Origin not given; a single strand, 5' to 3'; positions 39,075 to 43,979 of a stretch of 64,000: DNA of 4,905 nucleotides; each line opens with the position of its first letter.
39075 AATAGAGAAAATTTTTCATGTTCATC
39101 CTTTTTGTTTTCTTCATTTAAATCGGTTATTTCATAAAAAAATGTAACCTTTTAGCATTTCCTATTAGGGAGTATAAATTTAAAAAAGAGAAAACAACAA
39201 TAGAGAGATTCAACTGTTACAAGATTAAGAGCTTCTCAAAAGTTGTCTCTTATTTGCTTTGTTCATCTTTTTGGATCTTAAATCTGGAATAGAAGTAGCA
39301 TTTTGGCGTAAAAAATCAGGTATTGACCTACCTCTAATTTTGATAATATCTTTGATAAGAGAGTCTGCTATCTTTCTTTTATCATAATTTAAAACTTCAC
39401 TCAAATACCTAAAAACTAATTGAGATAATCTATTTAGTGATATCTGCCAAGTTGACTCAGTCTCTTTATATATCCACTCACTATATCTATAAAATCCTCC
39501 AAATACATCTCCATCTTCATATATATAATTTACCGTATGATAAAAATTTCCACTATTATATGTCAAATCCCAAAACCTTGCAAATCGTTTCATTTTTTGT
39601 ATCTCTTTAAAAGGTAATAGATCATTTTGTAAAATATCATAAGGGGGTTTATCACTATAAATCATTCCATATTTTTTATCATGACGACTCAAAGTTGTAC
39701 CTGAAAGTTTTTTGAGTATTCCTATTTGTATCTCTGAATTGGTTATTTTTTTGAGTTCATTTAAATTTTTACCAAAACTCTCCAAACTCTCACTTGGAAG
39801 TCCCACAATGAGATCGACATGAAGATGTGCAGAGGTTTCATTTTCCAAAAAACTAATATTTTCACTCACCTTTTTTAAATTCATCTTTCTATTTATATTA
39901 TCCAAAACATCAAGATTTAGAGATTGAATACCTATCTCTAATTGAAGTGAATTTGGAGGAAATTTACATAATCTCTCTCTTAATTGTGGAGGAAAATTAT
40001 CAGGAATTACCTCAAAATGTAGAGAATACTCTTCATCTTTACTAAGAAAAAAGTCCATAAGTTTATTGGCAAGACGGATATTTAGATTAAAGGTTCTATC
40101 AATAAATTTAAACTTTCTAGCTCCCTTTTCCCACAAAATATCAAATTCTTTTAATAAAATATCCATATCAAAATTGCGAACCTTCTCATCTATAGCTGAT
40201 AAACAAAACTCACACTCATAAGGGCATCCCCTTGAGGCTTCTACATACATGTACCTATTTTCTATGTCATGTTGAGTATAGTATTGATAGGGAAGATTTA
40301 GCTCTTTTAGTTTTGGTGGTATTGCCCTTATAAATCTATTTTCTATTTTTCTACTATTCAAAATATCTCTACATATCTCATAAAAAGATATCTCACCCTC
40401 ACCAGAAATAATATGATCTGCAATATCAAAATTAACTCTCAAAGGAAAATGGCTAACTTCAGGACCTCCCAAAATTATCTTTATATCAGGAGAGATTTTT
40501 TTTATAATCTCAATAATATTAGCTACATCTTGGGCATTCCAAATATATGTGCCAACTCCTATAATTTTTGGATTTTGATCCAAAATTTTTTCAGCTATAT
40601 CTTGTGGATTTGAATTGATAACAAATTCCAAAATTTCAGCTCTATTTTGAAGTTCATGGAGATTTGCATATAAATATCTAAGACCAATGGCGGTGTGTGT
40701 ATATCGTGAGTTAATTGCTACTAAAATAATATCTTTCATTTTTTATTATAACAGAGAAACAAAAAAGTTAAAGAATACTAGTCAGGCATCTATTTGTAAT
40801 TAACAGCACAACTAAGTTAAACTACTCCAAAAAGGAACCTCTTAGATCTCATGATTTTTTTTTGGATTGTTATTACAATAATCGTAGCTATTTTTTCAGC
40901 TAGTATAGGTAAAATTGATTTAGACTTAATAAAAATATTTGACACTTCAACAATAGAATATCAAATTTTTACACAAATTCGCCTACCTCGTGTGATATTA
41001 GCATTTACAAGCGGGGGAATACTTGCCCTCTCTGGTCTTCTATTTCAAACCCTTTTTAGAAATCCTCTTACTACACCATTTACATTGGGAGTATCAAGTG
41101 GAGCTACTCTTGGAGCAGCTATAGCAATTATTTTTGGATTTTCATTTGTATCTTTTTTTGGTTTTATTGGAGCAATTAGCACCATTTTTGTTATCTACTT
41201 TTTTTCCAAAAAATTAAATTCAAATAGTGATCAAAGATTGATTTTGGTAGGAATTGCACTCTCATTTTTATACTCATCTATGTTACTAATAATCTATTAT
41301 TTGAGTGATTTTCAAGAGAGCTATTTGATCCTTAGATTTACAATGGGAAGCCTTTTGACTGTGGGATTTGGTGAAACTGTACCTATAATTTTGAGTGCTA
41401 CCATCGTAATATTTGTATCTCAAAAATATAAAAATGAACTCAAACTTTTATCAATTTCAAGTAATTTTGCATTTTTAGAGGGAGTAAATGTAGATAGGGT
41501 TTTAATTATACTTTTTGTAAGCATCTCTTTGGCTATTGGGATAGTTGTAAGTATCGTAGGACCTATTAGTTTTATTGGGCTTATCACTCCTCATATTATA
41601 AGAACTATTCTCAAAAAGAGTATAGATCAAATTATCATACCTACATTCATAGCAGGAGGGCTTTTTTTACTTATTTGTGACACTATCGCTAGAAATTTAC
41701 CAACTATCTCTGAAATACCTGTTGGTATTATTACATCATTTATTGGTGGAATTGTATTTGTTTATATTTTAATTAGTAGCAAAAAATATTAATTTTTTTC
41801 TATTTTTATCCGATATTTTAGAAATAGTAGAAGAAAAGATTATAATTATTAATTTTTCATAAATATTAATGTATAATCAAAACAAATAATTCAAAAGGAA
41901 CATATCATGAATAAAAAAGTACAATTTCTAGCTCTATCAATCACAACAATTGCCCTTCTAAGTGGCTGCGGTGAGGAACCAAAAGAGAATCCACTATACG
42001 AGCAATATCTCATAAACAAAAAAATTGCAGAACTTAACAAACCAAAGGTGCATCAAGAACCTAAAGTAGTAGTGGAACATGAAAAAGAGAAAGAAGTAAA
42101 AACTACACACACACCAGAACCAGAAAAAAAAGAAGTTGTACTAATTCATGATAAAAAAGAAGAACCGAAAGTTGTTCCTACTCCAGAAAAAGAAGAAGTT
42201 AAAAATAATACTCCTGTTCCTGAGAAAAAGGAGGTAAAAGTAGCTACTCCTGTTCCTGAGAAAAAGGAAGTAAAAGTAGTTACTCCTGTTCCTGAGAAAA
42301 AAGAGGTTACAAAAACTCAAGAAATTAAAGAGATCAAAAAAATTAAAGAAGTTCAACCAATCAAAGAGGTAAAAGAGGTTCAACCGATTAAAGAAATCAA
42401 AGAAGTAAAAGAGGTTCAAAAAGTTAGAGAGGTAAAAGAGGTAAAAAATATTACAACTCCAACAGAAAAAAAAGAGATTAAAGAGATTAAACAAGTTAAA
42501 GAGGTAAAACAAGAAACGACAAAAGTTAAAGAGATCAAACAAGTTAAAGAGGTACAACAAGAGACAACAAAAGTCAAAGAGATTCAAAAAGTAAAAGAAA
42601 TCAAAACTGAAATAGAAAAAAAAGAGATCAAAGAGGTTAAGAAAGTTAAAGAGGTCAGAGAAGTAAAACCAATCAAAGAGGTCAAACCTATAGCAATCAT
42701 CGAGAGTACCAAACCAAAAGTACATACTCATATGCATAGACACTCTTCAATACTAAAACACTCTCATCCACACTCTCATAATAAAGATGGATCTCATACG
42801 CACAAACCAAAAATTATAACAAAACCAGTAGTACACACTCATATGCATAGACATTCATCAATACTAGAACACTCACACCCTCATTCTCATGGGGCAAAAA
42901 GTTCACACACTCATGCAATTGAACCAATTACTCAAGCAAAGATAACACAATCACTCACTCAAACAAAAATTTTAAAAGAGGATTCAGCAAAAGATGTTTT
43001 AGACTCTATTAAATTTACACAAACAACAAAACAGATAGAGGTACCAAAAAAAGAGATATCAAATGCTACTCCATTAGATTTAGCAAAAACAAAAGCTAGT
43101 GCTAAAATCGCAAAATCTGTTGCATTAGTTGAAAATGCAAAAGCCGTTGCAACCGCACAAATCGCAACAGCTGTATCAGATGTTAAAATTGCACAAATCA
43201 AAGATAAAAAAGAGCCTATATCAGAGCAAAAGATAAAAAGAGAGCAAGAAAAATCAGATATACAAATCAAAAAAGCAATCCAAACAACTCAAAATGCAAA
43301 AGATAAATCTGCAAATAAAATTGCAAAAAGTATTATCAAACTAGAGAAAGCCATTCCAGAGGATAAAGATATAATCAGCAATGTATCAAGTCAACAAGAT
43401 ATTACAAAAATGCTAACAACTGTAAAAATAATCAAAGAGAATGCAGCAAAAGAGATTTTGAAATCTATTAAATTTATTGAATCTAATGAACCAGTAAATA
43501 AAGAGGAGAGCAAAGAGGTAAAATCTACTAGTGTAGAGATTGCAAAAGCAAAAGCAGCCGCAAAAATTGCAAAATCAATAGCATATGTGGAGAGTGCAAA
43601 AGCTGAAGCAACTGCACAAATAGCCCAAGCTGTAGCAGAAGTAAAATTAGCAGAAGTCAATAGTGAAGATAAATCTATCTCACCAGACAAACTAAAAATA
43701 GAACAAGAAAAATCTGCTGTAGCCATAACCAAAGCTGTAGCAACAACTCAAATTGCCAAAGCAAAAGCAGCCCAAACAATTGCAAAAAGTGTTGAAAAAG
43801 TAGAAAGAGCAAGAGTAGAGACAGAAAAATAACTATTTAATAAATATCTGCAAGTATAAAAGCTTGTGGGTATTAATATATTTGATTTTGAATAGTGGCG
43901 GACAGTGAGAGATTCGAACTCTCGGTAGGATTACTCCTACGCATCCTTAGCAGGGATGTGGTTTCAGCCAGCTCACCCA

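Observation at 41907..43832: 641-aa lipoprotein made of nested repeats with a duplicated His-rich (HxH) metal-binding-like block, next to an orphan FecCD permease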

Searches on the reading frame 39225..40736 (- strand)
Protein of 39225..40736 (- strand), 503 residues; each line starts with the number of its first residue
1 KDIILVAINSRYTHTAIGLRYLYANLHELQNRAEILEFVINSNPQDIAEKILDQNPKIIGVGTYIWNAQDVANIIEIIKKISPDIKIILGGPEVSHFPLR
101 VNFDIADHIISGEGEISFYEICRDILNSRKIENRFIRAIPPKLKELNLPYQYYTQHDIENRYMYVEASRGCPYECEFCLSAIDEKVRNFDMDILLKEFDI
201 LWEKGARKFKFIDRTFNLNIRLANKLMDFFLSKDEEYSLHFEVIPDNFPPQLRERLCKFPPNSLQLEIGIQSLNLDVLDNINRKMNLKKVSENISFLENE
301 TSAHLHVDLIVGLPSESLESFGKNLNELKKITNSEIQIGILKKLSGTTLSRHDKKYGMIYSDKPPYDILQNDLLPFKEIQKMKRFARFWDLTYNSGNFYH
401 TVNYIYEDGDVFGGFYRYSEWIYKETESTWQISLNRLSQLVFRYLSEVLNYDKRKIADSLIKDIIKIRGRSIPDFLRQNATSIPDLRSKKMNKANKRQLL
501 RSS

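Call 4: search_protein_families(library=pfam, proteins=[window:39225-40736:-], max_evalue=0.1)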
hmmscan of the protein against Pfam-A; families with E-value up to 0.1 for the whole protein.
window:39225-40736:- (503 aa): 3 families
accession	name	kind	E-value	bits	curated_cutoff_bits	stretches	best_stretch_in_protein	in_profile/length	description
PF13311.11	DUF4080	-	3.3e-18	67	22.9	1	354-499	1-150/188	Protein of unknown function (DUF4080)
PF02310.24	B12-binding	-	2.3e-16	60.1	32.1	1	5-120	3-119/121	B12 binding domain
PF04055.27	Radical_SAM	-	1.7e-11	45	29.5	1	166-324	2-162/166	Radical SAM superfamily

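Call 5: search_protein_families(library=ncbifam, proteins=[window:39225-40736:-], max_evalue=0.1)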
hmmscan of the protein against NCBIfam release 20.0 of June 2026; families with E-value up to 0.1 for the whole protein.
window:39225-40736:- (503 aa): 40 families (the best 25 are shown)
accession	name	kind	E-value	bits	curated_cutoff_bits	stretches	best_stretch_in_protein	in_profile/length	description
NF033712.0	B12_rSAM_KedN5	subfamily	7.4e-29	100.4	700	2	164-389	197-429/624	KedN5 family methylcobalamin-dependent radical SAM C-methyltransferase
TIGR04013.1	B12_SAM_MJ_1487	hypoth_equivalog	6.4e-26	91.1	251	1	37-353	24-357/382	TIGR04013 family B12-binding domain/radical SAM domain-containing protein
TIGR04479.1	bcpD_PhpK_rSAM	subfamily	1e-19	70.3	600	1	18-327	74-405/504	PhpK family radical SAM P-methyltransferase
TIGR03975.1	rSAM_ocin_1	subfamily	2.7e-18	65.8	281.85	1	38-332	111-431/606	RiPP maturation radical SAM C-methyltransferase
TIGR04072.2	rSAM_ladder_B12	equivalog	1.6e-15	56.7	360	1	65-363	80-382/443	lipid biosynthesis B12-binding/radical SAM protein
TIGR00089.1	TIGR00089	subfamily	8.2e-14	51.2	251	1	71-351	55-338/429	MiaB/RimO family radical SAM methylthiotransferase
NF050148.1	rSAM_ApyD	equivalog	3.7e-13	48.7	750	1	47-327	66-362/645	RiPP biosynthesis radical SAM protein ApyD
NF045585.1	rSAM_slr0320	equivalog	3.9e-12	45.5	775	1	69-299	123-376/511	photosystem II high light acclimation radical SAM protein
TIGR03471.1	HpnJ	equivalog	6.1e-12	45.2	577.6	1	148-363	183-397/472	hopanoid biosynthesis associated radical SAM protein HpnJ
NF038361.1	rSAM_Sden_1168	equivalog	4.1e-11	42.1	575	1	146-359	269-479/560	Sden_1168 family B12-binding radical SAM P-methyltransferase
TIGR04295.1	B12_rSAM_oligo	hypoth_equivalog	4.4e-10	38.8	400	1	164-228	202-267/422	TIGR04295 family B12-binding domain-containing radical SAM protein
TIGR01125.1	TIGR01125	equivalog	4.8e-10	39.1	356.95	1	57-330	40-315/432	30S ribosomal protein S12 methylthiotransferase RimO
TIGR01212.1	TIGR01212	equivalog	1.8e-08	33.9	180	1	220-354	93-228/302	tRNA modification radical SAM protein MnmL/YtqA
TIGR01579.1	MiaB-like-C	equivalog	9.9e-08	31.6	357.05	1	266-346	252-333/416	tRNA (N(6)-L-threonylcarbamoyladenosine(37)-C(2))-methylthiotransferase MtaB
NF040542.1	rSAM_RCCLKC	equivalog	1.2e-07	31.2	450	1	152-228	164-248/423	arsinothricin biosynthesis radical SAM protein ArsL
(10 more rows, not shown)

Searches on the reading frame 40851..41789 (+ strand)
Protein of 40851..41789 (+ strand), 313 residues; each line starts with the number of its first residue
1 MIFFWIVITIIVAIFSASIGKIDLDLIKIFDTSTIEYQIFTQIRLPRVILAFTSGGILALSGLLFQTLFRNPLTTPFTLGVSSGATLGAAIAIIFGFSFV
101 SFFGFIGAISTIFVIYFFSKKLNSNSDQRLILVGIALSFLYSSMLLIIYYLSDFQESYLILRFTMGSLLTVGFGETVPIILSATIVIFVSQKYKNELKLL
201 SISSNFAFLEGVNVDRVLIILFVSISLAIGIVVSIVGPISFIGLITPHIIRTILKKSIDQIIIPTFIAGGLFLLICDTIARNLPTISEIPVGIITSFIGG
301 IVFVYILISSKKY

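Call 4: search_protein_families(library=pfam, proteins=[window:40851-41789:+], max_evalue=0.1)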
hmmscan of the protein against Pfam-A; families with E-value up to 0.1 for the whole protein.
window:40851-41789:+ (313 aa): 2 families
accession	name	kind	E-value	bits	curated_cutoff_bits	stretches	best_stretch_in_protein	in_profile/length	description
PF01032.23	FecCD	-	8.5e-74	248.8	26.5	1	9-308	2-310/311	FecCD transport family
PF00950.22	ABC-3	-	7e-10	39.3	20.1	1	80-284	37-236/258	ABC 3 transport family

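Call 5: search_protein_families(library=ncbifam, proteins=[window:40851-41789:+], max_evalue=0.1)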
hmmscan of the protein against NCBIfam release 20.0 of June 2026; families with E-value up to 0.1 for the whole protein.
window:40851-41789:+ (313 aa): 17 families
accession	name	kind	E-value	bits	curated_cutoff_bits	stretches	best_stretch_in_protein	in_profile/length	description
NF007866.0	PRK10577.1-2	equivalog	2.9e-55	187.8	554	1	7-310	361-663/666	Fe(3+)-hydroxamate ABC transporter permease FhuB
NF003001.0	PRK03784.1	equivalog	4.8e-48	164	334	1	5-312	22-330/332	vitamin B12 ABC transporter permease BtuC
TIGR03869.1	F420-0_ABCperm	hypoth_equivalog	4.9e-45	154.2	437.35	1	32-311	41-322/325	putative F420-0 ABC transporter permease subunit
NF007081.0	PRK09535.1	equivalog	8.1e-44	150.4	461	1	11-308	62-359/366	vitamin B12 ABC transporter permease BtuC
NF007871.0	PRK10577.2-2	equivalog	2.7e-42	145.2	899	1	4-311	363-677/679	Fe(3+)-hydroxamate ABC transporter permease FhuB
NF007299.0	PRK09777.1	equivalog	3.2e-42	144.9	406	1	4-309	8-316/318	Fe(3+) dicitrate ABC transporter permease subunit FecD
NF008407.0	PRK11228.1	equivalog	8.1e-42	143.3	396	1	4-306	20-325/330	iron-dicitrate ABC transporter permease FecC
NF007867.0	PRK10577.1-3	subfamily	1.9e-41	142.2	849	1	31-311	423-706/710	Fe(3+)-hydroxamate ABC transporter permease FhuB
NF007872.0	PRK10577.2-3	equivalog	4.3e-39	134.4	727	1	12-310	30-331/676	Fe(3+)-hydroxamate ABC transporter permease FhuB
NF007759.0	PRK10440.1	equivalog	1.9e-37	129.3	422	1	6-310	16-326/330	iron-enterobactin ABC transporter permease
NF007868.0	PRK10577.1-5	equivalog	4e-34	118.1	943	1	36-309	388-663/666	Fe(3+)-hydroxamate ABC transporter permease FhuB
NF007873.0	PRK10577.2-4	equivalog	2.7e-32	112.3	1012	1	8-312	334-645/646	Fe(3+)-hydroxamate ABC transporter permease FhuB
NF007760.0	PRK10441.1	equivalog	6.7e-31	107.6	428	1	6-307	17-326/335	Fe(3+)-siderophore ABC transporter permease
NF007865.0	PRK10577.1-1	equivalog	8e-28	97.3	1107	2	97-308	447-656/660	Fe(3+)-hydroxamate ABC transporter permease FhuB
NF007870.0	PRK10577.2-1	equivalog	1.7e-27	96.3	1355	1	33-310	393-673/678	Fe(3+)-hydroxamate ABC transporter permease FhuB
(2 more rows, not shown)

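Call 13: find_encoding_contigs(protein=window:40851-41789:+, flank=6000, max_places=6)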
Protein window:40851-41789:+ (313 aa): no gene with exactly this product is on record in the collection.

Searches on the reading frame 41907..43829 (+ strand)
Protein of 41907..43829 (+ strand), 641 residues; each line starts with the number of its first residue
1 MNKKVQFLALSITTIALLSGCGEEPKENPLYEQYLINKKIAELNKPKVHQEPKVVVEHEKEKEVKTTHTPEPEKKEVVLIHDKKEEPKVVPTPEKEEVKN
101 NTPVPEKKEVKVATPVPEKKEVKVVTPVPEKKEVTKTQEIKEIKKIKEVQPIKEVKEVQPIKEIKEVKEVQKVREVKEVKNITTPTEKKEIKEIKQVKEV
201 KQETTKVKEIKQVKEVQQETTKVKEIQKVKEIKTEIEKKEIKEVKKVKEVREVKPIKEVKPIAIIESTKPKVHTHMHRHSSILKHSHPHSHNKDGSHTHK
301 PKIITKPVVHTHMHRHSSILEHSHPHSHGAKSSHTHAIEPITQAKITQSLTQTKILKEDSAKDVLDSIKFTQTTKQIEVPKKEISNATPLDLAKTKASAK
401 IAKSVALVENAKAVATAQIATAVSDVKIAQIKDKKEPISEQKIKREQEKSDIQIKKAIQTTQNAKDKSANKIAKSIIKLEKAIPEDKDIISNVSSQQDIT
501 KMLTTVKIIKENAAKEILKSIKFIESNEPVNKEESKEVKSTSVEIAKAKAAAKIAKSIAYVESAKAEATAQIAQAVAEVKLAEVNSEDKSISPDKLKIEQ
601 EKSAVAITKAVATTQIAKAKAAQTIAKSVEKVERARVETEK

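Call 4: search_protein_families(library=pfam, proteins=[window:41907-43829:+], max_evalue=0.1)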
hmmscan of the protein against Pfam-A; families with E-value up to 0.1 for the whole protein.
window:41907-43829:+ (641 aa): 1 family
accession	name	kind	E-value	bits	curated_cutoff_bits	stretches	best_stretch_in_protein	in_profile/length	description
PF17068.10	RRG8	-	0.0041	16.9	27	1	354-472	78-198/277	Required for respiratory growth protein 8 mitochondrial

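Call 5: search_protein_families(library=ncbifam, proteins=[window:41907-43829:+], max_evalue=0.1)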
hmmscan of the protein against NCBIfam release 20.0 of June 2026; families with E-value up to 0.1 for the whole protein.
window:41907-43829:+ (641 aa): 1 family
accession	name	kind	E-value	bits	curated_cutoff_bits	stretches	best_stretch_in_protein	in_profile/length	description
NF041272.1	Chtaxis_ChePep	equivalog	1.9e-06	26.9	650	1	59-269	169-371/530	chemotaxis regulatory protein ChePep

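Call 9: find_homologous_proteins(query=window:41907-43829:+, max_evalue=0.001)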
Query window:41907-43829:+ (641 aa): 1 proteins with E <= 0.001 among 8000 candidates.
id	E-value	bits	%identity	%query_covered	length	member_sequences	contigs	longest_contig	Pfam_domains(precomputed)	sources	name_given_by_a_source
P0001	3.6e-4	38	51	7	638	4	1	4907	PF07731.21,PF07732.22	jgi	-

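Call 11: find_encoding_contigs(protein=window:41907-43829:+, flank=6000, max_places=6)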
Protein window:41907-43829:+ (641 aa): no gene with exactly this product is on record in the collection.

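Call 12: list_cluster_members(proteins=[window:41907-43829:+, window:40851-41789:+, window:44021-44701:-])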
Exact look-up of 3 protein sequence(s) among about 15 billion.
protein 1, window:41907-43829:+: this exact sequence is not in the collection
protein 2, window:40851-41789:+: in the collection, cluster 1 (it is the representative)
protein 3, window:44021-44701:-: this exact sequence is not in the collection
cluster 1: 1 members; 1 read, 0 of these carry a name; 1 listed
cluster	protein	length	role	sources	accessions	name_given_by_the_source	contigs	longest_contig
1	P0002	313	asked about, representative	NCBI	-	-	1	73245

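Call 34: find_related_loci(query=A3, collection=genome_contigs, flank=8000)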
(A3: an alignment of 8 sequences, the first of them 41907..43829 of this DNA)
Query A3 (641 aa) in genome_contigs; peptide patterns used: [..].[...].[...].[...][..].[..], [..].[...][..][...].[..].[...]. (x = any residue, [..] = any of these).
599 stretches matched a pattern (row limit reached: there are more); 3 encode a relative of the query (tblastn E <= 1e-3); 3 distinct loci.
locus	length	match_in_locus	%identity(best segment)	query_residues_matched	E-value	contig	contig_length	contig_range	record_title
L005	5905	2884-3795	43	1-637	6e-9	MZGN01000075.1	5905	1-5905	MAG: Helicobacteraceae bacterium 4484_230 ex4484_230_scaffold_15471, whole genome shotgun sequence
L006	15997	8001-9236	34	298-633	5e-8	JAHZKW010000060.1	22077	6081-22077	MAG: Epsilonproteobacteria bacterium isolate O_S4.2_bin.7 k141_616541, whole genome shotgun sequence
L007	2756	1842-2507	28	7-176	4e-6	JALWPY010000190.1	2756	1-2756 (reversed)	MAG: Campylobacterales bacterium isolate M2_maxbin2_scaf2bin.444_VB M2_NODE_83816_length_2756_cov_2.422214, whole genome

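Call 43: find_related_loci(query=window:41907-43829:+, collection=metagenome_contigs, flank=6000)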
Query window:41907-43829:+ (641 aa) in metagenome_contigs; peptide patterns used: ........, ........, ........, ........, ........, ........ (x = any residue, [..] = any of these).
600 stretches matched a pattern (row limit reached: there are more); 1 encode a relative of the query (tblastn E <= 1e-3); 1 distinct loci.
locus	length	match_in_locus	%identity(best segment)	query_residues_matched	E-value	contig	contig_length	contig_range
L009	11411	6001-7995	96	1-641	0e+0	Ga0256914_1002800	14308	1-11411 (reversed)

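Call 58: predict_structure(alignment_id=A3)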
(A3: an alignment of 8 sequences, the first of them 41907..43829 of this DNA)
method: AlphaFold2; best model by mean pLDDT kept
length: 641 residues; sequences in the alignment: 8
mean_pLDDT: 52.7   pTM: 0.38
mean pLDDT of the five models: 52.7, 50.9, 50.0, 49.0, 44.9
residues with pLDDT >= 90: 0; 70-90: 180; 50-70: 131; < 50: 330
segments of 3 or more residues with pLDDT < 50: 1-3, 20-28, 48-204, 252-324, 326-361, 367-380, 471-494, 527-538
pLDDT, mean of each block of 10 residues (from residue 1): 57 57 43 78 62 37 36 37 36 34 32 33 35 34 35 35 35 32 32 44 55 61 76 86 77 44 35 34 36 34 35 33 33 32 32 38 46 41 63 78 78 79 80 69 84 79 59 40 36 51 65 65 54 45 70 74 73 74 63 70 71 71 70 63 45
secondary structure, 60 per line:
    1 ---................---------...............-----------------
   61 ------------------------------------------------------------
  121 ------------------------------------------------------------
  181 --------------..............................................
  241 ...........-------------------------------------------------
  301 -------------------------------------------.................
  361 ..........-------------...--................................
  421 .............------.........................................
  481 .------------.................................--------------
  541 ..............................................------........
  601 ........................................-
elements in order: H4-19 H29-43 H195-251 H344-370 H389-433 H440-481 H494-526 H541-586 H593-640

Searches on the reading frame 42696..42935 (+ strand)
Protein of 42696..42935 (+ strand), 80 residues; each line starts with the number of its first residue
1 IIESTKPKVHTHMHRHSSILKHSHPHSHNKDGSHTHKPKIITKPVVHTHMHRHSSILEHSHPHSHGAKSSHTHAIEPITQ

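Call 60: find_homologous_proteins(query=window:42696-42935:+, max_evalue=10)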
Query seq(80 aa): no candidate shares three 5-residue words with the query. No homologue found.

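Call 62: search_solved_structures(query=window:42711-42926:+, max_evalue=10)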
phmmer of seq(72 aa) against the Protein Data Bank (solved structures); distinct sequences matched with E-value up to 10: 0.
